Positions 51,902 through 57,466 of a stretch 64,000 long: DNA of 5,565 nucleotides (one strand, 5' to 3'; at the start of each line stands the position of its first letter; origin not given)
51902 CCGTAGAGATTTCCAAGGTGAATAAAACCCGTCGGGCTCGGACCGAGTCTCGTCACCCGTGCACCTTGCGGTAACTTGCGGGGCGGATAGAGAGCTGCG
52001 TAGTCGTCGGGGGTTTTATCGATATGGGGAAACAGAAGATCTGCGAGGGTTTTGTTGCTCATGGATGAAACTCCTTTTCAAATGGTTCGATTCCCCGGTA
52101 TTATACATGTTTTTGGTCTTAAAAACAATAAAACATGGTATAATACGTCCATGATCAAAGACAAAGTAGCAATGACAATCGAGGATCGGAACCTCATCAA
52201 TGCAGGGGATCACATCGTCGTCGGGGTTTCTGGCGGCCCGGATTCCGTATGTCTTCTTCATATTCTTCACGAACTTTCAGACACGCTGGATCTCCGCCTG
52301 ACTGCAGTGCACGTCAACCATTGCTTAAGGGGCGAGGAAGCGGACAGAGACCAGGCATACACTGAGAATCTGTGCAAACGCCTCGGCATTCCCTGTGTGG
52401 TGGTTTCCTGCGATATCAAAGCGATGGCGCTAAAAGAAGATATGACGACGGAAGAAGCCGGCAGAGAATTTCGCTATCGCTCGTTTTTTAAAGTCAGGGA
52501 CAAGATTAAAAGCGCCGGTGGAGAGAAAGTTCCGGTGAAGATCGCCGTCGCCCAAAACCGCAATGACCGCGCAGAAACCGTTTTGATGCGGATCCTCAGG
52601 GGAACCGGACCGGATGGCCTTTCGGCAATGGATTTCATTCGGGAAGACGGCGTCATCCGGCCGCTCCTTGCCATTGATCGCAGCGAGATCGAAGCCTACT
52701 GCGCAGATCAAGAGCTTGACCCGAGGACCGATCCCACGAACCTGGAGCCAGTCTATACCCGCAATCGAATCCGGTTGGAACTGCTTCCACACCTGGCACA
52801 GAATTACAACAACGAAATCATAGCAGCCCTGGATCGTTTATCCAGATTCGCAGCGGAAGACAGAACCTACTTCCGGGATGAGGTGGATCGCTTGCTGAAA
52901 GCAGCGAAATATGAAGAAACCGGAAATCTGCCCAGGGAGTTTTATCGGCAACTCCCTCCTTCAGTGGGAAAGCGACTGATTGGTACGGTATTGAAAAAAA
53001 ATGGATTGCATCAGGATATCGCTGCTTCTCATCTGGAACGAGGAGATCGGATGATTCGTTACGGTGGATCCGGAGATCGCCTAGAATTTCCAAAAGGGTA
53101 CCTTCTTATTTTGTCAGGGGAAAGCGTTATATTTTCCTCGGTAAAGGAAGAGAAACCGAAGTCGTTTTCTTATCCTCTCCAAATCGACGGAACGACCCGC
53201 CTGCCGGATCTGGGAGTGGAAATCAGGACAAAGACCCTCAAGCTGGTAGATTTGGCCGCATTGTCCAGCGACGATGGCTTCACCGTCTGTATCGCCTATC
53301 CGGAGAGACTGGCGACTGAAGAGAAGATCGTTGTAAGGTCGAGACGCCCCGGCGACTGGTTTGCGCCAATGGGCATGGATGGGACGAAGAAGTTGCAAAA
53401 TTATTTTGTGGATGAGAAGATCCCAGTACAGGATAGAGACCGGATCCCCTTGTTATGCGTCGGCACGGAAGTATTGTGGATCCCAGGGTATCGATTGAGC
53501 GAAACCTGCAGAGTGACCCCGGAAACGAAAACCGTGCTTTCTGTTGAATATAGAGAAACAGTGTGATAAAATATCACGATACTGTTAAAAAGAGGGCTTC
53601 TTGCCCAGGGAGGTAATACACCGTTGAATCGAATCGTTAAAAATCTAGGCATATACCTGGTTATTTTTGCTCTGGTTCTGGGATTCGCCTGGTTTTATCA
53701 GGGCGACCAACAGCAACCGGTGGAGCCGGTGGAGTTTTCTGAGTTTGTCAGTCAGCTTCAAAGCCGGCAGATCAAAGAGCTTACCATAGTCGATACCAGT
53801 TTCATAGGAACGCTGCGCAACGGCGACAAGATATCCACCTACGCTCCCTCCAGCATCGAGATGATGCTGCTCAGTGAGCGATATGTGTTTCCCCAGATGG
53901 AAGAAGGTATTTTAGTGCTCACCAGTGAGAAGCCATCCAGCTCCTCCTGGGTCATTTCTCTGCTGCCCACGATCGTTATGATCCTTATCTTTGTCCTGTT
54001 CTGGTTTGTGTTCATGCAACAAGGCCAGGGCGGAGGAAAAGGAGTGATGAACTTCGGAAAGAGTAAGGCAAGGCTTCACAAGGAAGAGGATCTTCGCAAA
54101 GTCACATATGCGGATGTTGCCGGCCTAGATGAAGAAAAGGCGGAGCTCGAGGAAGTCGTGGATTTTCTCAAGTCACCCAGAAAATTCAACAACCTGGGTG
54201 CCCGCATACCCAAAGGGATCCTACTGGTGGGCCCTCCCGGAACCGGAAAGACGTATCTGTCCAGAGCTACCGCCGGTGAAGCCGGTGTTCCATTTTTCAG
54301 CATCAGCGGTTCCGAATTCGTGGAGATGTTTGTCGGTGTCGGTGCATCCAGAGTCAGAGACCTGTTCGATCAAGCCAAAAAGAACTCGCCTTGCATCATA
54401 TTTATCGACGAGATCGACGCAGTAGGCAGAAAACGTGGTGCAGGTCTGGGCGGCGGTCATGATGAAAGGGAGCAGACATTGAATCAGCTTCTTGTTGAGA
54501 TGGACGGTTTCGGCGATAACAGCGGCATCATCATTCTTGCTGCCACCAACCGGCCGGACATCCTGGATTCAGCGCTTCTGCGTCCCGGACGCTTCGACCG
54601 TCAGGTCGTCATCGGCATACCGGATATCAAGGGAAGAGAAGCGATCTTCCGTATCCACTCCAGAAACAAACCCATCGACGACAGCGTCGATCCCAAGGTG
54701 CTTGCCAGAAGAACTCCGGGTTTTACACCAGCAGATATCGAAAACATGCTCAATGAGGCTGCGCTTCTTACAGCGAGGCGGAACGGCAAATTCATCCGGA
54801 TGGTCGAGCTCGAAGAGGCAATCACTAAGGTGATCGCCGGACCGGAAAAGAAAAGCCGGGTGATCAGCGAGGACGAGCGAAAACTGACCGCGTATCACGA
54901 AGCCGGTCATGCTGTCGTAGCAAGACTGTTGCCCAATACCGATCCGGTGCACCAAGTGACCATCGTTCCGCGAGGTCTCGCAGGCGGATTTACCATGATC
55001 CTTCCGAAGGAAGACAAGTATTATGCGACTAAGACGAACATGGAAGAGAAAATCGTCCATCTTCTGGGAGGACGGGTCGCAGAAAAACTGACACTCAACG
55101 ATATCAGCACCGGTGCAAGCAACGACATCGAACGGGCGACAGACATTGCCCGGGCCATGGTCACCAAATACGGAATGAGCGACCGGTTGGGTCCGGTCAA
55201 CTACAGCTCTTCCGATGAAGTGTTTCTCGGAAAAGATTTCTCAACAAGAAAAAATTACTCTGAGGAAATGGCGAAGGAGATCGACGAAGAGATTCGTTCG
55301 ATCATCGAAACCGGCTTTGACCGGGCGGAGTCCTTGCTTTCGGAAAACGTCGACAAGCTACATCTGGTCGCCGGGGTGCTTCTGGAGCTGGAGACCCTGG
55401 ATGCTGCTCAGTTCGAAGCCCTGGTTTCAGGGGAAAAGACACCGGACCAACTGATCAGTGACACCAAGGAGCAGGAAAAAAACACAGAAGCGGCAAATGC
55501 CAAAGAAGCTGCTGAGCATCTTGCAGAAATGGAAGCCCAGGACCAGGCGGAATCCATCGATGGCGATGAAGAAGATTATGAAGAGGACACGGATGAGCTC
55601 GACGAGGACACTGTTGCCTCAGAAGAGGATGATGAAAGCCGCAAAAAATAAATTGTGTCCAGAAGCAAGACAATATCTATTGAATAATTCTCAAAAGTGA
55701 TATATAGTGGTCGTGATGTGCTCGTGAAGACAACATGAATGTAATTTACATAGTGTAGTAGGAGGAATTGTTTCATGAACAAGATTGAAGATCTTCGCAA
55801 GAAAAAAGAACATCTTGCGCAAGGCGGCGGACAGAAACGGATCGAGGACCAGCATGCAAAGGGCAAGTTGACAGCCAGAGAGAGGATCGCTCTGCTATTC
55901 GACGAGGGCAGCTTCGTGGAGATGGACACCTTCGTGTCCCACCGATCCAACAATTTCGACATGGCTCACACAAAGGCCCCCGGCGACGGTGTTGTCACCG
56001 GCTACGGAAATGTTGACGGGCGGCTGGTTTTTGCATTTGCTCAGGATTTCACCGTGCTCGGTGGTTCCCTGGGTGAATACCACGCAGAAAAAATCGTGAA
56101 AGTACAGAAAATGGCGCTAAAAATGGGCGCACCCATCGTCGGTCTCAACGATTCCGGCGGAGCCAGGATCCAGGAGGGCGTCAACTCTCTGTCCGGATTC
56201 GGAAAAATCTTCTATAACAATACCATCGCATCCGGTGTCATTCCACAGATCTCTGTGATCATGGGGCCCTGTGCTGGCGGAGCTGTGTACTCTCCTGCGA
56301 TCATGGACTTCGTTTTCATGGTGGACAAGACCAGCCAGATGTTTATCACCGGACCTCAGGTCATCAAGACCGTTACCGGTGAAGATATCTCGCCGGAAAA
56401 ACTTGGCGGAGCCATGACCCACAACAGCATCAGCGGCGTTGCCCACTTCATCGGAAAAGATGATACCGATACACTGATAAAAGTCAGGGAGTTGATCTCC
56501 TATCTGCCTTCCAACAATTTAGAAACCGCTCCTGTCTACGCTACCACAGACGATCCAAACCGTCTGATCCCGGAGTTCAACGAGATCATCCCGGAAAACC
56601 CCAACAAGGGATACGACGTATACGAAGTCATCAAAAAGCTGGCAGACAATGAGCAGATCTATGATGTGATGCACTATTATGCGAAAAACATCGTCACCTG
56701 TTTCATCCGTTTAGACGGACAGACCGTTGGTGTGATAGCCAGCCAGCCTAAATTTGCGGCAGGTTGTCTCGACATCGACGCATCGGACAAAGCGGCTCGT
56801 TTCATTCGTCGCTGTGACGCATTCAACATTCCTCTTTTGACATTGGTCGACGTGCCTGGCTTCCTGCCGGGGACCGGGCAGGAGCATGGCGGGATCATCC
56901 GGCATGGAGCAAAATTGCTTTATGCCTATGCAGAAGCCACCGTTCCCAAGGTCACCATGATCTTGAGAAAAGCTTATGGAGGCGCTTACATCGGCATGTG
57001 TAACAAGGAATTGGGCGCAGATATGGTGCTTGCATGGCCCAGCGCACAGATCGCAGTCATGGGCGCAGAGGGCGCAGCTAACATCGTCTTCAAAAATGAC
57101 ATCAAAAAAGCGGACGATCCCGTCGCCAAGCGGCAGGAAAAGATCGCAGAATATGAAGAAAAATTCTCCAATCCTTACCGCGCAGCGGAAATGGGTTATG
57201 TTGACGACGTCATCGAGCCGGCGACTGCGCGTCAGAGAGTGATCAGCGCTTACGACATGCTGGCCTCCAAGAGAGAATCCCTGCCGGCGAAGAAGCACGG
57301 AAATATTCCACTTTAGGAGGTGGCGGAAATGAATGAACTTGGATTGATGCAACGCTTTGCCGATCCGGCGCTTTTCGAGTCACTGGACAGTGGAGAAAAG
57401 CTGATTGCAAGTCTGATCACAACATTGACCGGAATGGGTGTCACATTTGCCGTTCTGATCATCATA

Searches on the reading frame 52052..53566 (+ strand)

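Call 64: search_protein_families(library=pfam, proteins=[window:52052-53566:+], max_evalue=0.00001)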
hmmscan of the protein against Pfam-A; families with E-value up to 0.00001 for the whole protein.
window:52052-53566:+ (504 aa): 2 families
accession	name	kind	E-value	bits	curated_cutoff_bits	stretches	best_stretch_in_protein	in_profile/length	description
PF01171.26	ATP_bind_3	-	1.1e-46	159.3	27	1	54-242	1-181/182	PP-loop family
PF11734.13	TilS_C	-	7e-16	57.8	22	1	427-494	2-69/74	TilS substrate C-terminal domain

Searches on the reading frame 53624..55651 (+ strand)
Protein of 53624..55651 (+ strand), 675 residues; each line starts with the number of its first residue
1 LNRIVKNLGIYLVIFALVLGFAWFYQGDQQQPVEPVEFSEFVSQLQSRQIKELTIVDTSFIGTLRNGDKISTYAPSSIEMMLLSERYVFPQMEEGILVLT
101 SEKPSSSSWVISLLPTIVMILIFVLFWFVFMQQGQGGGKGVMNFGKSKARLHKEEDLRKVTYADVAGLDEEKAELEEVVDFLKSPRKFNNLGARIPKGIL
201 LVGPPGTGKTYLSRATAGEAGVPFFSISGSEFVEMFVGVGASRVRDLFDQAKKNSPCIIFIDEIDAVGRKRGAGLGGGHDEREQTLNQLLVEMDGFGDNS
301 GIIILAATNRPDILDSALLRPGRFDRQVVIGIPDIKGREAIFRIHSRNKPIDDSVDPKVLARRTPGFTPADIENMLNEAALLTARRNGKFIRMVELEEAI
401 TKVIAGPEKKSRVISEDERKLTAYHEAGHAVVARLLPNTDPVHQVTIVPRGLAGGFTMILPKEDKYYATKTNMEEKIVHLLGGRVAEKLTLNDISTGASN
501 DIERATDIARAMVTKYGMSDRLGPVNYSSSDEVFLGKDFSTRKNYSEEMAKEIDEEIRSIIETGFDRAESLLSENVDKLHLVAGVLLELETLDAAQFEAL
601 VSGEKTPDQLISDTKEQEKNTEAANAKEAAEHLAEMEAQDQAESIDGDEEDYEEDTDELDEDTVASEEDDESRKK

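Call 64: search_protein_families(library=pfam, proteins=[window:53624-55651:+], max_evalue=0.00001)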
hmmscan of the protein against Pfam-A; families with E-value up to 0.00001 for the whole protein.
window:53624-55651:+ (675 aa): 4 families
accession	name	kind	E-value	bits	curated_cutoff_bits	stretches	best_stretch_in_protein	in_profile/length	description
PF01434.24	Peptidase_M41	-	1.3e-70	237.6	29.9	1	412-599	1-190/191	Peptidase family M41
PF00004.35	AAA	-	2.8e-45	154.4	21.2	1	199-331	1-130/131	ATPase family associated with various cellular activities (AAA)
PF17862.7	AAA_lid_3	-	3.9e-11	42.7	27.2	1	354-398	1-45/45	AAA+ lid domain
PF06480.20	FtsH_ext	-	3.6e-10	40.4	25.5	1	9-77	2-76/103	FtsH Extracellular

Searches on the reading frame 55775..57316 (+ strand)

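Call 64: search_protein_families(library=pfam, proteins=[window:55775-57316:+], max_evalue=0.00001)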
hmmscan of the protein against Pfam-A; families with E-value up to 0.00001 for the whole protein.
window:55775-57316:+ (513 aa): 3 families
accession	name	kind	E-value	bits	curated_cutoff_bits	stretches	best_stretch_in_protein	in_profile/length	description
PF01039.27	Carboxyl_trans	-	1.5e-200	667.5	22.3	1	26-511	2-493/493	Carboxyl transferase domain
PF03255.19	ACCA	-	6.9e-13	48.9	23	1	337-446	133-238/310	Acetyl co-enzyme A carboxylase carboxyltransferase-like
PF06833.16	MdcE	-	2.5e-06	27.8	32.7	1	351-438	27-114/196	Malonate decarboxylase gamma subunit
